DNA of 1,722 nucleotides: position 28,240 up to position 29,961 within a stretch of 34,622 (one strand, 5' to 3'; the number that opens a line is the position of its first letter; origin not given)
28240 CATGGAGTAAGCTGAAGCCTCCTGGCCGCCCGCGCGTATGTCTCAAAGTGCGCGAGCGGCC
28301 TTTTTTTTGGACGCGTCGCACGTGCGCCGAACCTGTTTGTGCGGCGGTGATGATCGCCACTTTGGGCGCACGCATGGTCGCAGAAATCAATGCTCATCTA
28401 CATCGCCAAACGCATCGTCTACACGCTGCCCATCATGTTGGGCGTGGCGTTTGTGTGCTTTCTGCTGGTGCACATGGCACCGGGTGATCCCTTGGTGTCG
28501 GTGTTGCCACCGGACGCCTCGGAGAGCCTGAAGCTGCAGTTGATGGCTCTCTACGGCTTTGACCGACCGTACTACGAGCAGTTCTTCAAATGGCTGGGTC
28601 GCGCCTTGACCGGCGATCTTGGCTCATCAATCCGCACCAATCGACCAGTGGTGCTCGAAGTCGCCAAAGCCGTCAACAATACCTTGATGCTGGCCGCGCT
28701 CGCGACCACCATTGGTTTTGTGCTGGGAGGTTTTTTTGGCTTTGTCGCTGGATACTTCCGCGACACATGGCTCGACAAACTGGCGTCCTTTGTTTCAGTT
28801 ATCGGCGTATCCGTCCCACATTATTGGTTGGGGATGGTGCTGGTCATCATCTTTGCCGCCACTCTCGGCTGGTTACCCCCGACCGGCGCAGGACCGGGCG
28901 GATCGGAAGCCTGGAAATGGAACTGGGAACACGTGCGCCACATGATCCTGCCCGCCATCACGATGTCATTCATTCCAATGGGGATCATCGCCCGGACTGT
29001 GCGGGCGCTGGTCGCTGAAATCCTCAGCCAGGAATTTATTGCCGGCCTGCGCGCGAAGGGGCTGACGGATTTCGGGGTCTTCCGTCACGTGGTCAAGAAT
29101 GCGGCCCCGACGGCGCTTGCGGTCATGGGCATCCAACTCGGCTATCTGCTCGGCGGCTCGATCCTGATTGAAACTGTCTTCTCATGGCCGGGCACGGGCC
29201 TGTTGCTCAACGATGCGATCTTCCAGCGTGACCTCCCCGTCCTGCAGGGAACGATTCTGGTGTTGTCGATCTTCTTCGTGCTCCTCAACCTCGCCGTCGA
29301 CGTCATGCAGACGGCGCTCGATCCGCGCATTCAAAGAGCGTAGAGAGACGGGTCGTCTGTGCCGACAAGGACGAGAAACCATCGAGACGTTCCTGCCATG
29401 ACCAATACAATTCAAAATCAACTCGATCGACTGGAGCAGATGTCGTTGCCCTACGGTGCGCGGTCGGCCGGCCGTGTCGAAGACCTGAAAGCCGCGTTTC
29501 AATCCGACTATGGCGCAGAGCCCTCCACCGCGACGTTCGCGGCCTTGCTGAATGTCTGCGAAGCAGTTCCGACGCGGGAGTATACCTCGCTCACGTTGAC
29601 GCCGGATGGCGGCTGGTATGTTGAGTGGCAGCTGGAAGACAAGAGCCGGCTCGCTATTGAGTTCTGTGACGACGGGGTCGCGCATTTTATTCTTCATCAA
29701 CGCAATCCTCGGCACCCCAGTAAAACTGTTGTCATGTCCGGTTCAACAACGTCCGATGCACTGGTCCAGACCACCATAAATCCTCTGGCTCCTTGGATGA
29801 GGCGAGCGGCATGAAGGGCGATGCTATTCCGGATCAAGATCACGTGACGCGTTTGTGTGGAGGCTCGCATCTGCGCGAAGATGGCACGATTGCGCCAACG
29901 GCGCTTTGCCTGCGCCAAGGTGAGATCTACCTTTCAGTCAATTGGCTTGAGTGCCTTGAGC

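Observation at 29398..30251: Two-gene cassette of unknown function wedged between the DppB-type and DppC-type permease genes of an ABC importer operon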

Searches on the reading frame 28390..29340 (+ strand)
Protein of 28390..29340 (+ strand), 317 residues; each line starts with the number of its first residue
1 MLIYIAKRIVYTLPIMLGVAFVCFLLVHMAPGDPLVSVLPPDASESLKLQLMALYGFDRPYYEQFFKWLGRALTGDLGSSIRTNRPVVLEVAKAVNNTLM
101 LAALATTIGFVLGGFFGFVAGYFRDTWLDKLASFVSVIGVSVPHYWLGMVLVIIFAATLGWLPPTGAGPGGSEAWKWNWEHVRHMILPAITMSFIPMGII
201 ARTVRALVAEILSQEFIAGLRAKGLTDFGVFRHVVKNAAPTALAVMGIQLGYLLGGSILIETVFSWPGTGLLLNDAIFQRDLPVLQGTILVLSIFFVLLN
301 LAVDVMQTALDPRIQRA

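Call 23: find_encoding_contigs(protein=window:28390-29340:+, flank=5000, max_places=8)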
Protein window:28390-29340:+ (317 aa): no gene with exactly this product is on record in the collection.
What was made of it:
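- Tried and rejected: Not on record (call 23).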

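Call 39: find_related_loci(query=window:28390-29340:+, collection=metagenome_contigs, flank=4000)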
Query window:28390-29340:+ (317 aa) in metagenome_contigs; peptide patterns used: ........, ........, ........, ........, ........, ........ (x = any residue, [..] = any of these).
600 stretches matched a pattern (row limit reached: there are more); 578 encode a relative of the query (tblastn E <= 1e-3); the best 80 are kept; 80 distinct loci.
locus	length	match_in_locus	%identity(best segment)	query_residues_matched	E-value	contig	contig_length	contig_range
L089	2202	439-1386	85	1-316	0e+0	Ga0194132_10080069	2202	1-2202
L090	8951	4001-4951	87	1-317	0e+0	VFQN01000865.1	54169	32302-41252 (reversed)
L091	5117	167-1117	86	1-317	0e+0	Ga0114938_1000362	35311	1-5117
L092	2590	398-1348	88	1-317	0e+0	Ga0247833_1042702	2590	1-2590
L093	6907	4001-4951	87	1-317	0e+0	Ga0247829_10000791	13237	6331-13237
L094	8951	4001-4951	84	1-317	0e+0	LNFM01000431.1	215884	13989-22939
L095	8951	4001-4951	83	1-317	2e-180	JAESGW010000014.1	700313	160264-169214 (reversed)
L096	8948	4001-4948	83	1-316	4e-177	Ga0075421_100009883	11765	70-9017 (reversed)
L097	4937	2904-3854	83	1-317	0e+0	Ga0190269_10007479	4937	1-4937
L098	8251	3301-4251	82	1-317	5e-176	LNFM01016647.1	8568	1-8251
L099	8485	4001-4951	84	1-317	2e-175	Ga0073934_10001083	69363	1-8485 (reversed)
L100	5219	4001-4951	81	1-317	2e-174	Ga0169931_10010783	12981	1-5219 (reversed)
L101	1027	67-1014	80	1-316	0e+0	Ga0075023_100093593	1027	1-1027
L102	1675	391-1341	79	1-317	0e+0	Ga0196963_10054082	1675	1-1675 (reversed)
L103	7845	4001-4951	76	1-317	2e-155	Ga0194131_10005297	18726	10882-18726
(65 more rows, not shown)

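Call 89: search_protein_families(library=pfam, proteins=[window:28390-29340:+], max_evalue=0.00001)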
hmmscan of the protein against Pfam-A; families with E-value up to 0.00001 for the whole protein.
window:28390-29340:+ (317 aa): 1 family
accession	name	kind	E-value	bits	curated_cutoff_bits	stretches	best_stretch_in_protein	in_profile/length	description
PF00528.27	BPD_transp_1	-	1.5e-39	136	26.4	1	113-315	1-183/184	Binding-protein-dependent transport system inner membrane component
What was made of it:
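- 28390..29343 (+): permB, the DppB/OppB-type permease gene directly upstream of the cassette. PF00528 BPD_transp_1, E 1.5e-39 (call 89).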

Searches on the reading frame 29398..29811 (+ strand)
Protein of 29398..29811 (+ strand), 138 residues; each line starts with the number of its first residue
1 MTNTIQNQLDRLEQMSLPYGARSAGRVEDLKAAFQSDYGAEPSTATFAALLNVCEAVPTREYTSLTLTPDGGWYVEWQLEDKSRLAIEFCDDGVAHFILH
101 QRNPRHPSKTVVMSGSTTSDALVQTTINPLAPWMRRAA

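Call 3: search_protein_families(library=pfam, proteins=[window:29398-29811:+], max_evalue=1)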
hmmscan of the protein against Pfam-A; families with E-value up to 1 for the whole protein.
window:29398-29811:+ (138 aa): 0 families

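Call 4: search_protein_families(library=ncbifam, proteins=[window:29398-29811:+], max_evalue=1)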
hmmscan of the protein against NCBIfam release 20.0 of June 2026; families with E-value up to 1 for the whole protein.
window:29398-29811:+ (138 aa): 0 families

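Call 5: search_protein_families(library=padloc, proteins=[window:29398-29811:+], max_evalue=1)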
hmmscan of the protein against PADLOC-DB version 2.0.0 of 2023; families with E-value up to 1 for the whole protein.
window:29398-29811:+ (138 aa): 0 families

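Call 7: find_homologous_proteins(query=window:29398-29811:+, max_evalue=0.01)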
Query window:29398-29811:+ (138 aa): 4 proteins with E <= 0.01 among 15 candidates.
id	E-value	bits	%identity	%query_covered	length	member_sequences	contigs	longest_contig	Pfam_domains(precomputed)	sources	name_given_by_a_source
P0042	3.4e-51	191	65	100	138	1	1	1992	-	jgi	jgi:hypothetical protein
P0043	9.2e-51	189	63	100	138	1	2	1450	-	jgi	jgi:hypothetical protein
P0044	7.0e-50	186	62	100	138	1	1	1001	-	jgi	jgi:hypothetical protein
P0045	3.3e-44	168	59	97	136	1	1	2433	-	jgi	jgi:hypothetical protein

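Call 45: find_encoding_contigs(protein=P0045, flank=5000, max_places=3)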
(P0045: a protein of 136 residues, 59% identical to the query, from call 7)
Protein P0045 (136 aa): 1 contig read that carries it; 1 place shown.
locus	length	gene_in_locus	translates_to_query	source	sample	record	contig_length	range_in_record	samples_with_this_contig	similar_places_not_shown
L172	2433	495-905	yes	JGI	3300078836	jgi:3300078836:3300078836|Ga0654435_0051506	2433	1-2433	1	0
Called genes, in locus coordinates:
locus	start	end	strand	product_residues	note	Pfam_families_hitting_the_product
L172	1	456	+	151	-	?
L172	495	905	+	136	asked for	-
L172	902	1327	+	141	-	-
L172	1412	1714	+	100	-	PF18765:Polbeta, PF01909:NTP_transf_2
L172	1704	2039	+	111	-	PF01934:HepT-like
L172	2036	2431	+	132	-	?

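Call 49: find_homologous_proteins(query=A2, max_evalue=0.001)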
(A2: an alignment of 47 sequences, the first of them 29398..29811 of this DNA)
Query A2 (47 sequences) (138 aa, profile of the alignment): 956 proteins with E <= 0.001 among 2340 candidates; the best 120 are listed.
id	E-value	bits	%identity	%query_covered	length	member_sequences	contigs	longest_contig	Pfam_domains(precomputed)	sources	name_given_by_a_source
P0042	5.7e-35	138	65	100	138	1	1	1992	-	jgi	jgi:hypothetical protein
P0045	8.8e-35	137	59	97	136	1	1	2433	-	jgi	jgi:hypothetical protein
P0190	1.4e-33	134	-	-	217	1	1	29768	-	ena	-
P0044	1.7e-33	133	62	100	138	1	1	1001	-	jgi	jgi:hypothetical protein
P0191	2.8e-33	133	22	70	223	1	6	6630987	-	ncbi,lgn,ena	-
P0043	7.3e-33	131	63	100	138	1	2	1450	-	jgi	jgi:hypothetical protein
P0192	8.7e-33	131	-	-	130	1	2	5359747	-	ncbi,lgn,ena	-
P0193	1.2e-32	131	-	-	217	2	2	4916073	-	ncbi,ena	-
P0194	1.3e-32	130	-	-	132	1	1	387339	-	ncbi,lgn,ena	-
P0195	1.6e-32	130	24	62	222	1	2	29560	-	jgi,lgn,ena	jgi:hypothetical protein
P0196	6.2e-32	128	-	-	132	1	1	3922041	-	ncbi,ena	-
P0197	7.6e-32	128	22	60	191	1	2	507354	-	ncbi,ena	-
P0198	1.1e-31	127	28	59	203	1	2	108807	-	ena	-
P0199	1.2e-31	127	-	-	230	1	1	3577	-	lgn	-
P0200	1.5e-31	127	-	-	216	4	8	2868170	-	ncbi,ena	-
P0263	4.3e-29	119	-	-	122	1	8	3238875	-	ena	-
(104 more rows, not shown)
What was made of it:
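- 29398..29814 (+): ORF1 (138 aa), short form of the partner family and proposed neutraliser or regulator of ORF2. Homologues in calls 7 and 49.
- Checked: ORF1 has 4 close homologues (call 7) and 956 profile-level homologues (call 49).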

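Call 52: search_solved_structures(query=A3, max_evalue=10, show_alignments=1)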
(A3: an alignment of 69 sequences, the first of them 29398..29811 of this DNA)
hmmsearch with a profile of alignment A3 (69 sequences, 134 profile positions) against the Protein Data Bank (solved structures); distinct sequences matched with E-value up to 10: 2.
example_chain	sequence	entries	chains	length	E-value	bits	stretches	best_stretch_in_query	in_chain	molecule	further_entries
8pjr_A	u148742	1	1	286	1.5e-05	28.1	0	43-81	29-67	SAKe6AC-LB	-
8pjz_A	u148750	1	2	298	0.041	17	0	42-81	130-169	SAKe6EEtal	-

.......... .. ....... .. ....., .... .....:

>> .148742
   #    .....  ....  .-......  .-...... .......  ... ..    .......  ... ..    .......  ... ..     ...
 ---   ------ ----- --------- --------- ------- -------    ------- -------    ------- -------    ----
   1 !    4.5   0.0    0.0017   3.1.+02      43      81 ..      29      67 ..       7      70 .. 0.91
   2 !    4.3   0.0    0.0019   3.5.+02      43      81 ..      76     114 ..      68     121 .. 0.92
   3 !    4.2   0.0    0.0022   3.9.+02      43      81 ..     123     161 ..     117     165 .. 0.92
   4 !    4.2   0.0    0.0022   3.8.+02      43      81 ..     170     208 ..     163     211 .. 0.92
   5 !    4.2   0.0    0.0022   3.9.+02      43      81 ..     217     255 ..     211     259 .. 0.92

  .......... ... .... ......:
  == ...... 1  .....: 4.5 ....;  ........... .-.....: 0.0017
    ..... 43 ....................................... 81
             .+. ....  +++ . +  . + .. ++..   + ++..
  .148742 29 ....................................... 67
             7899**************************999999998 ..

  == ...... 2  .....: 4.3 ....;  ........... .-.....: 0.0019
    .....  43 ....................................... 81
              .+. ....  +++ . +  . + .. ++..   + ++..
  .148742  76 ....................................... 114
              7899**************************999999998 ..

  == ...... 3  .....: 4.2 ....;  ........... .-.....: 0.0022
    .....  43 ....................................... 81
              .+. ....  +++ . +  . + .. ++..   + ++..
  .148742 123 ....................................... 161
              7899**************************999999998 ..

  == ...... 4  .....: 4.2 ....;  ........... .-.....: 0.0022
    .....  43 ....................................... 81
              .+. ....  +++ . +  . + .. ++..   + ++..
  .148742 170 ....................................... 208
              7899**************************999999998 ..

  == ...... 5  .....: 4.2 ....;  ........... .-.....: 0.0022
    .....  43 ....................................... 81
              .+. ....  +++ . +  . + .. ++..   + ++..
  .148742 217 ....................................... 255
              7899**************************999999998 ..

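Call 53: search_protein_families(library=phrogs, proteins=[window:29398-29811:+], max_evalue=1)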
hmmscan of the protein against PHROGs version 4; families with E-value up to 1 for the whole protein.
window:29398-29811:+ (138 aa): 1 family
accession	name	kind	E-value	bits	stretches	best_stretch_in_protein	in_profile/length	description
phrog_21386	-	unknown function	0.18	13.1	1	68-86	6-24/57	-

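Call 61: predict_structure(alignment_id=A3)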
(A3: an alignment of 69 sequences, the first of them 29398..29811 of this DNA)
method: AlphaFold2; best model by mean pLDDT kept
length: 138 residues; sequences in the alignment: 69
mean_pLDDT: 89.2   pTM: 0.83
mean pLDDT of the five models: 89.2, 88.3, 88.2, 87.9, 86.5
residues with pLDDT >= 90: 81; 70-90: 52; 50-70: 4; < 50: 1
segments of 3 or more residues with pLDDT < 50: none
pLDDT, mean of each block of 10 residues (from residue 1): 81 85 93 96 95 83 92 93 92 94 85 93 85 80
secondary structure, 60 per line:
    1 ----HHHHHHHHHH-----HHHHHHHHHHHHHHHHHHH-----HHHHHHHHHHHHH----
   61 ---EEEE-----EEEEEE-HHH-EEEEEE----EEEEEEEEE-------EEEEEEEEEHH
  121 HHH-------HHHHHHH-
elements in order: H5-14 H20-38 H44-56 E64-67 E73-78 E84-89 E94-102 E110-118 H119-123 H131-137
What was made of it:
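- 29398..29814 (+): AF2 pLDDT 89: three N-terminal helices followed by a five-strand beta meander (call 61).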

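Call 65: fold_search(model_id=the predicted structure, library=pdb)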
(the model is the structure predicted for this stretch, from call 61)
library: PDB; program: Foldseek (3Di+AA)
matches with E <= 10: 647; with E <= 0.001: 0
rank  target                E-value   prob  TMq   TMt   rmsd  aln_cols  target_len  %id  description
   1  7ahm_B                1.5e-01  0.77  0.32  0.28   5.9        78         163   18  Low-resolution structure of the K+/H+ antiporter subunit KhtT in complex with c-di-AMP (released 2021-03-31)
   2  7ahm_C                1.6e-01  0.89  0.33  0.29   4.0        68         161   16  Low-resolution structure of the K+/H+ antiporter subunit KhtT in complex with c-di-AMP (released 2021-03-31)
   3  7agv_D                1.6e-01  0.84  0.34  0.30   5.7        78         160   18  High-resolution structure of the K+/H+ antiporter subunit KhtT in complex with c-di-AMP (released 2021-03-31)
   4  7agv_H                2.6e-01  0.75  0.34  0.29   5.8        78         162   18  High-resolution structure of the K+/H+ antiporter subunit KhtT in complex with c-di-AMP (released 2021-03-31)
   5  7agv_F                2.6e-01  0.75  0.33  0.29   6.0        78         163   18  High-resolution structure of the K+/H+ antiporter subunit KhtT in complex with c-di-AMP (released 2021-03-31)
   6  3nad_A                2.8e-01  0.97  0.36  0.31   2.8        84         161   10  Crystal Structure of Phenolic Acid Decarboxylase from Bacillus pumilus UI-670 (released 2010-11-10)
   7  7agv_B                2.8e-01  0.72  0.33  0.29   5.9        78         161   18  High-resolution structure of the K+/H+ antiporter subunit KhtT in complex with c-di-AMP (released 2021-03-31)
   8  8c66_A                2.9e-01  0.94  0.34  0.28   3.0        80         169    8  Structure of the Reconstructed Ancestor of Phenolic Acid Decarboxylase AncPAD55 (released 2023-07-19)
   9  9lp6_A                3.1e-01  0.84  0.34  0.31   5.3        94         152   13  Crystal structure of phenolic acid decarboxylase Mav Pad (Mycobacterium avium) (released 2026-01-28)
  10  2p8g                  4.0e-01  0.93  0.36  0.31   2.8        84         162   11  Crystal structure of phenolic acid decarboxylase (2635953) from Bacillus subtilis at 1.36 A resolution (released 2007-04-17)
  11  7agv_A                4.0e-01  0.66  0.34  0.29   5.9        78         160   18  High-resolution structure of the K+/H+ antiporter subunit KhtT in complex with c-di-AMP (released 2021-03-31)
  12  2gc9_A                4.2e-01  0.94  0.35  0.28   2.6        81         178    9  Crystal structure of p-coumaric acid decarboxylase (NP_786857.1) from Lactobacillus plantarum at 1.70 A resolution (released 2006-03-21)
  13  2gc9_B                4.2e-01  0.92  0.35  0.30   2.9        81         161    9  Crystal structure of p-coumaric acid decarboxylase (NP_786857.1) from Lactobacillus plantarum at 1.70 A resolution (released 2006-03-21)
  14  8b30_A                4.5e-01  0.90  0.33  0.29   3.8        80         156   10  Structure of the Reconstructed Ancestor of Phenolic Acid Decarboxylase AncPAD31 (released 2023-09-27)
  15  7ahm_D                4.5e-01  0.75  0.34  0.29   4.0        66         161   18  Low-resolution structure of the K+/H+ antiporter subunit KhtT in complex with c-di-AMP (released 2021-03-31)
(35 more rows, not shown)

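Call 92: find_encoding_contigs(protein=P0263, flank=4000, max_places=4)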
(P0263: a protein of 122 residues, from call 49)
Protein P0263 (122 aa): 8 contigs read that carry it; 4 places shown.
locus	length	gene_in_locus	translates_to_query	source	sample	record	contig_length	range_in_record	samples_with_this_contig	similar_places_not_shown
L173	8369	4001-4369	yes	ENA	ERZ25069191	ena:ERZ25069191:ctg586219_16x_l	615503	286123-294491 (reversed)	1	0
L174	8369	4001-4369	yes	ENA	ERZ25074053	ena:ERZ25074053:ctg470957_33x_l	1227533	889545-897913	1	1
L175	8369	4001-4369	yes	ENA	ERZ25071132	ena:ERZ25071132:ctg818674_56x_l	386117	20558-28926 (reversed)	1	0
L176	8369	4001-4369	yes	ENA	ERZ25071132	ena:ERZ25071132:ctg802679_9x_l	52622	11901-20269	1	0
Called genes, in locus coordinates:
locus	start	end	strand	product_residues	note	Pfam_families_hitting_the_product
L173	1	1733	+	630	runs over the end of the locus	PF19778:RE_endonuc (weak)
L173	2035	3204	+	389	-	PF06114:Peptidase_M78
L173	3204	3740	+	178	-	PF14367:DUF4411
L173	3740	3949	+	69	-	-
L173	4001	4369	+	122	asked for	-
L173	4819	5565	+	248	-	PF01555:N6_N4_Mtase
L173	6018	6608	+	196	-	PF01555:N6_N4_Mtase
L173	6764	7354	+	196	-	-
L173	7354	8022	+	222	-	-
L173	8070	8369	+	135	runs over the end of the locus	-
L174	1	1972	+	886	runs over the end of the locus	PF04851:ResIII, PF19778:RE_endonuc (weak)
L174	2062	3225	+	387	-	PF06114:Peptidase_M78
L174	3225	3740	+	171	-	PF14367:DUF4411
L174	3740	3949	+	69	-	-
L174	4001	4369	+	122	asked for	-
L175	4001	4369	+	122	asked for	-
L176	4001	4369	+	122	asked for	-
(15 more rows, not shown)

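Call 93: find_encoding_contigs(protein=P0191, flank=4000, max_places=3)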
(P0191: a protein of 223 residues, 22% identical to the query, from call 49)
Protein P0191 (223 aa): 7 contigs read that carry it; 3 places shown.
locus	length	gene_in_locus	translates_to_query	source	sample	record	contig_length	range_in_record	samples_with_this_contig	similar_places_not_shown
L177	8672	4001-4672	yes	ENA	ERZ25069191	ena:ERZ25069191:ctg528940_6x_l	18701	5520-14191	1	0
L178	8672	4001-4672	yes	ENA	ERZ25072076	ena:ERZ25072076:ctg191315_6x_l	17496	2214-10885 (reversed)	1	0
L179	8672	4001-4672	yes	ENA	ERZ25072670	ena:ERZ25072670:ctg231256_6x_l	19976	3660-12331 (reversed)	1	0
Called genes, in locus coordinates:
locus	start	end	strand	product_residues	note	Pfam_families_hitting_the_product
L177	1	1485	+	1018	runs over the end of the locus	PF04851:ResIII, PF19778:RE_endonuc (weak)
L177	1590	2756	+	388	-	PF06114:Peptidase_M78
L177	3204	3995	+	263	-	-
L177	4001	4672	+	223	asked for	-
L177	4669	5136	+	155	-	-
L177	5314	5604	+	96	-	PF01909:NTP_transf_2, PF18765:Polbeta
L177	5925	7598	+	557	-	PF01555:N6_N4_Mtase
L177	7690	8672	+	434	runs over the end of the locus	-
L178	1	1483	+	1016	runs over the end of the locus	PF04851:ResIII, PF19778:RE_endonuc (weak)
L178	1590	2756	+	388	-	PF06114:Peptidase_M78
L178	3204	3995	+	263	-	-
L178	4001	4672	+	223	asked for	-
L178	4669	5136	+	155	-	-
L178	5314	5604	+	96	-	PF01909:NTP_transf_2, PF18765:Polbeta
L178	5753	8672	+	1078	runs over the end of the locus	PF01555:N6_N4_Mtase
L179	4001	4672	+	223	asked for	-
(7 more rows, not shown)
